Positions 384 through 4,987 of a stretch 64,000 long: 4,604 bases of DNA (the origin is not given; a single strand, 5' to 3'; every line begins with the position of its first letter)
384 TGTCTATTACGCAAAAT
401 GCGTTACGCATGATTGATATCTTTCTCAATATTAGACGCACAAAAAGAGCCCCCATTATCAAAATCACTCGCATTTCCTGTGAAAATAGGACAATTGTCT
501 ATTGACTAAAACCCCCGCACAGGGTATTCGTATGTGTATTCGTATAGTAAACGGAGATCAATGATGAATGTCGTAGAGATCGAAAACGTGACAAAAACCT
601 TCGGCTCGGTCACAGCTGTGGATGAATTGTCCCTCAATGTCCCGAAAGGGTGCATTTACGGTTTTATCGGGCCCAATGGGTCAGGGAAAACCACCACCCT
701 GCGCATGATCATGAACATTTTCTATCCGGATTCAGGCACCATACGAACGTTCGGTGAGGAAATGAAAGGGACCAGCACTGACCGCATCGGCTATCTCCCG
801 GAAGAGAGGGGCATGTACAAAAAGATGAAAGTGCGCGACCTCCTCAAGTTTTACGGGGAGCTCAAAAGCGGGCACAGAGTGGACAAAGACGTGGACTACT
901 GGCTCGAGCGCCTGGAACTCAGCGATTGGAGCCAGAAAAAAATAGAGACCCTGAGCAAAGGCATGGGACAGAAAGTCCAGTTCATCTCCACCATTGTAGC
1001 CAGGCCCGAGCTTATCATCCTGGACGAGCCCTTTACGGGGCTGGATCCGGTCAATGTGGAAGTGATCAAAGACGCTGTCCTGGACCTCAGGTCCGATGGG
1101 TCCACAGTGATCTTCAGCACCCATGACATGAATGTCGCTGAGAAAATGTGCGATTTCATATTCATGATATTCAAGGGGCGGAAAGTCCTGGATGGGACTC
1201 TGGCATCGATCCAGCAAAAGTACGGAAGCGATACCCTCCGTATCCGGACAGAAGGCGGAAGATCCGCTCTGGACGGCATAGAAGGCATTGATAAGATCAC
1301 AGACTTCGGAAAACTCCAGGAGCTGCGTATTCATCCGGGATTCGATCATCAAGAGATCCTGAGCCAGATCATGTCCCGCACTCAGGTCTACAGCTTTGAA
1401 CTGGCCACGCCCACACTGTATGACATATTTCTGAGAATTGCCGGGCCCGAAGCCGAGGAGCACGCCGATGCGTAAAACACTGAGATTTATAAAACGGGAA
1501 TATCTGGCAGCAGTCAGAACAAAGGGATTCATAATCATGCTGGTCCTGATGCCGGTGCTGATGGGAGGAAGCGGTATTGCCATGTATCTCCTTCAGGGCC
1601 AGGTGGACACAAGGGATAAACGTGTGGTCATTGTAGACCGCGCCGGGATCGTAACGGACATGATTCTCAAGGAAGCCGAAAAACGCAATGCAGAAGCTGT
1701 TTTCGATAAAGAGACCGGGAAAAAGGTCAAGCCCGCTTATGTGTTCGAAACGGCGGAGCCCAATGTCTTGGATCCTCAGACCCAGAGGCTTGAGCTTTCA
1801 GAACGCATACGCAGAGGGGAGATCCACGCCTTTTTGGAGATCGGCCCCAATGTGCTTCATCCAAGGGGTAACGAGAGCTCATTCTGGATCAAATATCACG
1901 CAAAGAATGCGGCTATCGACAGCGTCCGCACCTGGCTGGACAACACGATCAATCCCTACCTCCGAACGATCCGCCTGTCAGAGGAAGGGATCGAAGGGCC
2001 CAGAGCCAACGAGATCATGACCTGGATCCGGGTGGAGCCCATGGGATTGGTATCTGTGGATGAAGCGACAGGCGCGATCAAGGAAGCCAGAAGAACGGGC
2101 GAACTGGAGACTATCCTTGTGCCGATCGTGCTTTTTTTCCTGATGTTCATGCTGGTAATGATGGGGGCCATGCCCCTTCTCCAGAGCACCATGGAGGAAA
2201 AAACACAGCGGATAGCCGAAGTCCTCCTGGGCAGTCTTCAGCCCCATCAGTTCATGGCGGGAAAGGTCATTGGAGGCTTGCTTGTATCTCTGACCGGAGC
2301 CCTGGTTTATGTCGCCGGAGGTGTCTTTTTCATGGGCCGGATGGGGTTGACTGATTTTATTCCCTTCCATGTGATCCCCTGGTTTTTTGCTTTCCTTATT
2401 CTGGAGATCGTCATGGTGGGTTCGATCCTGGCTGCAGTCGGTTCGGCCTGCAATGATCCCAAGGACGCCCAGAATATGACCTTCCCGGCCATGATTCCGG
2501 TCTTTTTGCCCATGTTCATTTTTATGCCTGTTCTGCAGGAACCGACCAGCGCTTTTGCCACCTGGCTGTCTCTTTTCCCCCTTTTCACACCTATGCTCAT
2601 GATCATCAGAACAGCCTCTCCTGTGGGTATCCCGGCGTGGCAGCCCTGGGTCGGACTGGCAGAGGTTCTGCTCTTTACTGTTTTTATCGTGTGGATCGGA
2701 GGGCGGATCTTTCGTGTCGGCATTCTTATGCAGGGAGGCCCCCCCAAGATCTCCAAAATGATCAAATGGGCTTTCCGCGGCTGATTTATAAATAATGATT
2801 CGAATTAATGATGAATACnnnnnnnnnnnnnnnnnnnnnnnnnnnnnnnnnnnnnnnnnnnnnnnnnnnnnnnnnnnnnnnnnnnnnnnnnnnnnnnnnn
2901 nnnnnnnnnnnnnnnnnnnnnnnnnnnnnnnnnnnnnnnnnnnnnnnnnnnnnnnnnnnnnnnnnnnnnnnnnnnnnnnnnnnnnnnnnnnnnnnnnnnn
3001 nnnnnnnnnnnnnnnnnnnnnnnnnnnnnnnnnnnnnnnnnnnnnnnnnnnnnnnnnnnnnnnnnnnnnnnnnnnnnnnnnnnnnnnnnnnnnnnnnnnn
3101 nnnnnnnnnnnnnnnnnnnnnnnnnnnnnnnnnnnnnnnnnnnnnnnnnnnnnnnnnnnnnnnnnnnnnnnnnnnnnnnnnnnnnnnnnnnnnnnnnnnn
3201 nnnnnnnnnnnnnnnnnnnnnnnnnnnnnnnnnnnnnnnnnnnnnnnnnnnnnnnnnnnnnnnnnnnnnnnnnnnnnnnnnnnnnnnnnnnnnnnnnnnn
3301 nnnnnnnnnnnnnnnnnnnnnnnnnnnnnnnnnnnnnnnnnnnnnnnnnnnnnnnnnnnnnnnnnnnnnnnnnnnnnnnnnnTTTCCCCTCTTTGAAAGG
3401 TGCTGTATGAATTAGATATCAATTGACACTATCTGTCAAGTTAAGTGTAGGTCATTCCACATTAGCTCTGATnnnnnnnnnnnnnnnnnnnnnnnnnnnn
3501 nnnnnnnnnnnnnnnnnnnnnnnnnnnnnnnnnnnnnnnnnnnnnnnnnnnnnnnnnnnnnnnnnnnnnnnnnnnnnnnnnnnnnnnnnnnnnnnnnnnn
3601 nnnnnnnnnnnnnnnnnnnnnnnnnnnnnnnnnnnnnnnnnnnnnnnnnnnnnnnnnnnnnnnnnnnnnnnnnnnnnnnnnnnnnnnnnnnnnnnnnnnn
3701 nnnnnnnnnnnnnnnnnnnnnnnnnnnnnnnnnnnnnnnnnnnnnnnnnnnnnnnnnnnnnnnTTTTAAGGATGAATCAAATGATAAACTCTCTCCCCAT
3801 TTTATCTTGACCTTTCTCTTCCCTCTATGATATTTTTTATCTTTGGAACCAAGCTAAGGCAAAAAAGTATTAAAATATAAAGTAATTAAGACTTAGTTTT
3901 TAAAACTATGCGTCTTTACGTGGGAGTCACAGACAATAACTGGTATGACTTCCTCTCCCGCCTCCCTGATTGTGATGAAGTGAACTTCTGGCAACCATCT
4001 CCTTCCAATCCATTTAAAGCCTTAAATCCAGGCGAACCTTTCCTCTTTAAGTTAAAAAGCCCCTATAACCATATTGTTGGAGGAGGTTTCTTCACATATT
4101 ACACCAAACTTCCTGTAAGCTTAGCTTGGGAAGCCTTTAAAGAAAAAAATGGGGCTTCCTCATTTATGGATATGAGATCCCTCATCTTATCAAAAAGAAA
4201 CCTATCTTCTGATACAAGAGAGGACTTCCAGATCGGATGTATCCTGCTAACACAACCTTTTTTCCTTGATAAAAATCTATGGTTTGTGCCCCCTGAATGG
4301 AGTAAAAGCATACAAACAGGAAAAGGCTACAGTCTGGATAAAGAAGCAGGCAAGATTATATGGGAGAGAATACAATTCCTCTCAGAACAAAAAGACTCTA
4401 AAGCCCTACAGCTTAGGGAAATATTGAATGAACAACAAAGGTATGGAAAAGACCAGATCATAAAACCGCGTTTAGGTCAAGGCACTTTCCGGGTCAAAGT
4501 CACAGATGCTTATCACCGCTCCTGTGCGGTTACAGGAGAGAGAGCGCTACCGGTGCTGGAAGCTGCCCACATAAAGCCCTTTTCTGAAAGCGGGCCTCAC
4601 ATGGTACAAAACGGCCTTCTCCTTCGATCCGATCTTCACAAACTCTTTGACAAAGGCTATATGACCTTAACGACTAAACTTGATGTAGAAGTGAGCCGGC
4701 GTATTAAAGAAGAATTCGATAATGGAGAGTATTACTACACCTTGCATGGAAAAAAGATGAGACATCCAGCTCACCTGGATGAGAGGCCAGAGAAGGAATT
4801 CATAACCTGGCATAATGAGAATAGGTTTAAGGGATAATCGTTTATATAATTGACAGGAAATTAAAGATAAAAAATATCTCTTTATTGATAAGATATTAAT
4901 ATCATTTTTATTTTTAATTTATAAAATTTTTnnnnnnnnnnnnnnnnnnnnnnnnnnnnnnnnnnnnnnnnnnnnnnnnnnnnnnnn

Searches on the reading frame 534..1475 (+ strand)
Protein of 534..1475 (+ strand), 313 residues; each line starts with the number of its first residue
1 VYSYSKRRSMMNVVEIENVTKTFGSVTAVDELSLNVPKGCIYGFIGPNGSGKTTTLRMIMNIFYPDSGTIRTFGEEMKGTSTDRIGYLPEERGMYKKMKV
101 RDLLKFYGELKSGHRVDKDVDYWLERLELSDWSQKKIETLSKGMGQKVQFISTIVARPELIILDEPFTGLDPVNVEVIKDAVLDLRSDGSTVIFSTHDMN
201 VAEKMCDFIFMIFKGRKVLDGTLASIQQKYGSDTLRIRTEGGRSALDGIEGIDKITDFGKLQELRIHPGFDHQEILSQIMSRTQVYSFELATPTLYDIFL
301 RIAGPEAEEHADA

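Call 29: search_protein_families(library=pfam, proteins=[window:534-1475:+])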
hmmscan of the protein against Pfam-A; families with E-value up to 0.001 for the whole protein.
window:534-1475:+ (313 aa): 3 families
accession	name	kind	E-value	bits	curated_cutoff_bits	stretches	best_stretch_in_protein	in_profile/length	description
PF00005.33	ABC_tran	-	4.5e-27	95.8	25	1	30-167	2-136/137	ABC transporter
PF13732.12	DrrA1-3_C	-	1.9e-13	51.4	27.4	1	221-302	1-80/81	ATP-binding protein DrrA1-3-like, C-terminal domain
PF13304.12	AAA_21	-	1.2e-12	49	27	1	139-201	237-302/304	AAA domain, putative AbiEii toxin, Type IV TA system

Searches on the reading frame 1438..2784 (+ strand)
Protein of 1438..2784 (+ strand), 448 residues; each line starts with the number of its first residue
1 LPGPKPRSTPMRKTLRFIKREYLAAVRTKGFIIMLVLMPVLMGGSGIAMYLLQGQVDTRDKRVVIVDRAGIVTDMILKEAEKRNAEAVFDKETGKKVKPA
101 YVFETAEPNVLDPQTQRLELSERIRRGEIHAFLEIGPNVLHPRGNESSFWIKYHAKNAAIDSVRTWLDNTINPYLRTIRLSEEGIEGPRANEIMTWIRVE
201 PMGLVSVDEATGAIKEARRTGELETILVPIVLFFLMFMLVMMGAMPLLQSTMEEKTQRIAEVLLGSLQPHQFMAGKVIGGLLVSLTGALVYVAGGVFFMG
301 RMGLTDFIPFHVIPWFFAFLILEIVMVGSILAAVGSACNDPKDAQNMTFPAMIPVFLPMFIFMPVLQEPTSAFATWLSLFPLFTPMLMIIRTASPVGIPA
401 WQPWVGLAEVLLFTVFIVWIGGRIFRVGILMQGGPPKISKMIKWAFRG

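Call 29: search_protein_families(library=pfam, proteins=[window:1438-2784:+])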
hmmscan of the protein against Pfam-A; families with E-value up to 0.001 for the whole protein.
window:1438-2784:+ (448 aa): 2 families
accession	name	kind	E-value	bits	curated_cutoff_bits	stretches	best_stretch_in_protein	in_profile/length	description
PF12698.13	ABC2_membrane_3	-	1.3e-40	140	31.6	1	29-421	1-345/347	ABC-2 family transporter protein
PF01061.29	ABC2_membrane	-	7.7e-06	26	26.9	1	225-389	51-202/211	ABC-2 type transporter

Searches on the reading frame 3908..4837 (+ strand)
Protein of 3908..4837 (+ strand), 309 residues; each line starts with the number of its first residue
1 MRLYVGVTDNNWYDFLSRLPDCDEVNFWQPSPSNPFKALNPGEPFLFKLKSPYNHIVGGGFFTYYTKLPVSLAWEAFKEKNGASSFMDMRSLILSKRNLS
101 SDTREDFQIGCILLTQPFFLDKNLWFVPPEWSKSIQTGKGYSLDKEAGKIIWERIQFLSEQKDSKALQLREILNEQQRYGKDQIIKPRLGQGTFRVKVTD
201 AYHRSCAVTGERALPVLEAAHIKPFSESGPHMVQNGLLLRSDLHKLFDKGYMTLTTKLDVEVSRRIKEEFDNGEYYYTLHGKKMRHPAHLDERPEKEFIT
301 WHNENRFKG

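Call 29: search_protein_families(library=pfam, proteins=[window:3908-4837:+])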
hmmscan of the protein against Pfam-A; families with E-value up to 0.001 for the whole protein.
window:3908-4837:+ (309 aa): 1 family
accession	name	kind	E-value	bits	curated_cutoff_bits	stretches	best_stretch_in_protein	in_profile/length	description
PF13391.12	HNH_2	-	8.1e-14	51.7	21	1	206-254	1-65/66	HNH endonuclease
